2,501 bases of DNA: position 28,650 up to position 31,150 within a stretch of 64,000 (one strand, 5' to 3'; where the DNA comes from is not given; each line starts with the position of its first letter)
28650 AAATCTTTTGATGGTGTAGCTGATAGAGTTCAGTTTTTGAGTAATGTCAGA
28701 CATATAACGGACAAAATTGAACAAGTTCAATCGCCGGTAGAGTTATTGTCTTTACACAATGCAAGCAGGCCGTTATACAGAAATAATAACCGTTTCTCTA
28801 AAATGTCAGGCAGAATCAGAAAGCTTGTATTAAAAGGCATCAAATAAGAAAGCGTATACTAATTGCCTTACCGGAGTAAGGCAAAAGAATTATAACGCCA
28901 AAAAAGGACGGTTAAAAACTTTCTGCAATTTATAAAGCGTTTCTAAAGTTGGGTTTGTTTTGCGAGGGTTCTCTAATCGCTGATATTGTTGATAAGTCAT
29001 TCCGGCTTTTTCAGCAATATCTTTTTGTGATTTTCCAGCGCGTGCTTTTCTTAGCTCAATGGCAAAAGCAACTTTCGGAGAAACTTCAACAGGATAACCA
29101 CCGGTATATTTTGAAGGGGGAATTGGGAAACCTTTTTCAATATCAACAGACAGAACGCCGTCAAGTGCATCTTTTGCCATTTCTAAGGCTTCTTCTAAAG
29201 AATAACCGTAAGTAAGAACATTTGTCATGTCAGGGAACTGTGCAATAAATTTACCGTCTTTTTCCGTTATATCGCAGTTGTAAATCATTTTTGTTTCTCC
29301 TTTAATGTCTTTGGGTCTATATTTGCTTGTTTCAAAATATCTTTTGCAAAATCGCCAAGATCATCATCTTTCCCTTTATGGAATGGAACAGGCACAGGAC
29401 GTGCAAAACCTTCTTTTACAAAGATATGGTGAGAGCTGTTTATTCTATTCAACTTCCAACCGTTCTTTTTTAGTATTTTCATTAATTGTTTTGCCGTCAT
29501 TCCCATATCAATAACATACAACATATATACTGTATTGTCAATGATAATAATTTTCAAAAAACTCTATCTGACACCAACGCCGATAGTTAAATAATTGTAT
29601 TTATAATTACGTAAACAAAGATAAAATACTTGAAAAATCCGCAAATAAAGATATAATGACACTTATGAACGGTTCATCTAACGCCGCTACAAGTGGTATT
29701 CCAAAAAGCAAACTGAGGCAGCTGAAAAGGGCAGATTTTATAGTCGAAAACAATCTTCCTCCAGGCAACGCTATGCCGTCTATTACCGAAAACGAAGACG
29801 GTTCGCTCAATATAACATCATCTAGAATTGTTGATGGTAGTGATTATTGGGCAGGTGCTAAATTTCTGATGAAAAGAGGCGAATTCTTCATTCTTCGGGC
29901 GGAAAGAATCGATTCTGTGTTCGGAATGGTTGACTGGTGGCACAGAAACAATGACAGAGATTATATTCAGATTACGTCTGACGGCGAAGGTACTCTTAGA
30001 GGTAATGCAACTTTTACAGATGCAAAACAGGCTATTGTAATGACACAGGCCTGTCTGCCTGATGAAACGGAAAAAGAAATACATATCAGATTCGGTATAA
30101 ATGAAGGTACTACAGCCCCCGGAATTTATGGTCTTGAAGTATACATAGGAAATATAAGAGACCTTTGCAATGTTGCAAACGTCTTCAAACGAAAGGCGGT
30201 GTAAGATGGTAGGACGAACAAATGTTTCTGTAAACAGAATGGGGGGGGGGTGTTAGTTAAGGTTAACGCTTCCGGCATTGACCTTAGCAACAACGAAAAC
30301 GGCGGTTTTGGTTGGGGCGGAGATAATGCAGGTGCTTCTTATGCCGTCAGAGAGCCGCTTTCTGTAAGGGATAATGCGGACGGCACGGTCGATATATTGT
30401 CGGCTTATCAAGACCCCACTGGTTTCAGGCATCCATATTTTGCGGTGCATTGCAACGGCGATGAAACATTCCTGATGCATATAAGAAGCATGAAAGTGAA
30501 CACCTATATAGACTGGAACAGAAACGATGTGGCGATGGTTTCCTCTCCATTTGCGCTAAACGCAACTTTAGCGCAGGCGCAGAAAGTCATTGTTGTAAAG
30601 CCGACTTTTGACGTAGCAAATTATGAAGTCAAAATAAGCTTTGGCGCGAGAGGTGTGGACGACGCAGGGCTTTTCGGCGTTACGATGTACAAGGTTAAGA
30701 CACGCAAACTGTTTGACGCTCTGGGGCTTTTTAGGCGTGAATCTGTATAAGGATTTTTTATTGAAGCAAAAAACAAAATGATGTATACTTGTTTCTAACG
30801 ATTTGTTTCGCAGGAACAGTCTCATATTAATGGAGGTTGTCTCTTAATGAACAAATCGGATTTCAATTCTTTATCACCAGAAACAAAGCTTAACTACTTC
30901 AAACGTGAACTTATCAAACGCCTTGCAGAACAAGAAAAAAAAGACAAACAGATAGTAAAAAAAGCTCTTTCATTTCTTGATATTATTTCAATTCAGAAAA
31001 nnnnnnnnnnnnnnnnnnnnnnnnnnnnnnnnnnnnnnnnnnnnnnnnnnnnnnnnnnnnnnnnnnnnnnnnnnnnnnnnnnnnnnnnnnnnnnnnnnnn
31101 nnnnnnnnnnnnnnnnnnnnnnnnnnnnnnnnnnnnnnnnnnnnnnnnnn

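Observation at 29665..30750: Paralogous gene pair with its own promoter next to hicAB; the second copy is switched off by a 5' G10 tract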

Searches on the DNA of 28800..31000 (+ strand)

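Call 10: search_dna_similar(query=window:28800-31000:+, collection=phages, mode=distant)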
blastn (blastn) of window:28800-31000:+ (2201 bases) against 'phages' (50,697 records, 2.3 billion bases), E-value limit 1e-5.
No match.

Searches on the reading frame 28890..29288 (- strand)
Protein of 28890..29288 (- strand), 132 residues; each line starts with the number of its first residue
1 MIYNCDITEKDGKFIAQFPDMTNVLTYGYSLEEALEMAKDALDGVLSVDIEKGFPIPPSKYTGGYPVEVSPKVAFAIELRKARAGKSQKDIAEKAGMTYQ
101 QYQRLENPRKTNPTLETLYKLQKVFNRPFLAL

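Call 7: search_protein_families(library=pfam, proteins=[window:28890-29288:-], max_evalue=0.1)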
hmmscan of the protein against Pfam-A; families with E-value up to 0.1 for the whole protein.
window:28890-29288:- (132 aa): 8 families
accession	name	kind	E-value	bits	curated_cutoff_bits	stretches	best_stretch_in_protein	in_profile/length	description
PF01381.28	HTH_3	-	6.7e-13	48.9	23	1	78-129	3-52/55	Helix-turn-helix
PF12844.13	HTH_19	-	4.2e-05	23.8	30.2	1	84-125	11-51/64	Helix-turn-helix domain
PF13560.12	HTH_31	-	6.7e-05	23.6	27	1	76-118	3-47/64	Helix-turn-helix domain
PF21748.3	UPF0150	-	0.00033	21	27.3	1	6-57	13-64/64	UPF0150-like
PF13443.12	HTH_26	-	0.0011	19.7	22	1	84-126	9-51/63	Cro/C1-type HTH DNA-binding domain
PF15919.11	HicB_lk_antitox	-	0.0016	19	27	1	14-59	13-58/123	HicB_like antitoxin of bacterial toxin-antitoxin system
PF13518.12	HTH_28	-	0.023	15.2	25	1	80-105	7-32/52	Helix-turn-helix domain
PF13767.11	DUF4168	-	0.093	14.2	25.8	0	83-116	59-92/95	Domain of unknown function (DUF4168)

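Call 8: search_protein_families(library=phrogs, proteins=[window:28890-29288:-], max_evalue=0.1)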
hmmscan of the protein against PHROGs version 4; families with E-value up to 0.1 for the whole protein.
window:28890-29288:- (132 aa): 14 families
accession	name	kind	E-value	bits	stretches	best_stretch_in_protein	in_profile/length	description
phrog_497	-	moron, auxiliary metabolic gene and host takeover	3.4e-17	63.9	1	1-112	11-127/342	toxin-antitoxin system HicB-like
phrog_8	-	transcription regulation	2.5e-10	41.3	1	78-126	83-129/346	transcriptional regulator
phrog_3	-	transcription regulation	1.8e-08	35.6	1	71-127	85-140/430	transcriptional repressor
phrog_11958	-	unknown function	3.4e-05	25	1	9-46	12-49/84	-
phrog_4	-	transcription regulation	0.00017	21.7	1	78-128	140-187/400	transcriptional repressor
phrog_18104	-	transcription regulation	0.00026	21.8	1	90-127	18-54/57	transcriptional regulator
phrog_1373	-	transcription regulation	0.00033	21.7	1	76-128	67-118/166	transcriptional regulator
phrog_2439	-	transcription regulation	0.0012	18.8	1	82-129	17-63/367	transcriptional regulator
phrog_5823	-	transcription regulation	0.0069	16.6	1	81-126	15-60/404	transcriptional regulator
phrog_6831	-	transcription regulation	0.0075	17.2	1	83-126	16-59/68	transcriptional regulator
phrog_25916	-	unknown function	0.026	15.7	1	89-122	53-86/96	-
phrog_955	-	DNA, RNA and nucleotide metabolism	0.032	15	1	85-117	37-71/142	HTH DNA binding protein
phrog_7241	-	transcription regulation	0.058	14.5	1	84-126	73-114/122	transcriptional regulator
phrog_147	-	transcription regulation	0.069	14.5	0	83-125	15-59/100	transcriptional regulator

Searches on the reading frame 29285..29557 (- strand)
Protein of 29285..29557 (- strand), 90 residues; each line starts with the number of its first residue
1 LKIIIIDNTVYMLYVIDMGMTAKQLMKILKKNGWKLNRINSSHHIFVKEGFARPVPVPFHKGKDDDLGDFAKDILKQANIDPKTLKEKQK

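Call 7: search_protein_families(library=pfam, proteins=[window:29285-29557:-], max_evalue=0.1)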
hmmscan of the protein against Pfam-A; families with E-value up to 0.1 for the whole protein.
window:29285-29557:- (90 aa): 2 families
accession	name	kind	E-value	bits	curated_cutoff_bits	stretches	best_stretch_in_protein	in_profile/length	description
PF07927.17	HicA_toxin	-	9.8e-13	48.4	27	1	23-80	2-58/58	HicA toxin of bacterial toxin-antitoxin,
PF03793.24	PASTA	-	0.0049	17.2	23.2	0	19-39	8-28/64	PASTA domain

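Call 8: search_protein_families(library=phrogs, proteins=[window:29285-29557:-], max_evalue=0.1)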
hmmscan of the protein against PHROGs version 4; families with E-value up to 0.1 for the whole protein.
window:29285-29557:- (90 aa): 2 families
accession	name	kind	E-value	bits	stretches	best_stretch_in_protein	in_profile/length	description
phrog_353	-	moron, auxiliary metabolic gene and host takeover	8.5e-13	49.2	1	18-81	3-66/73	toxin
phrog_38117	-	unknown function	5.8e-05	24.1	1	19-78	80-137/139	-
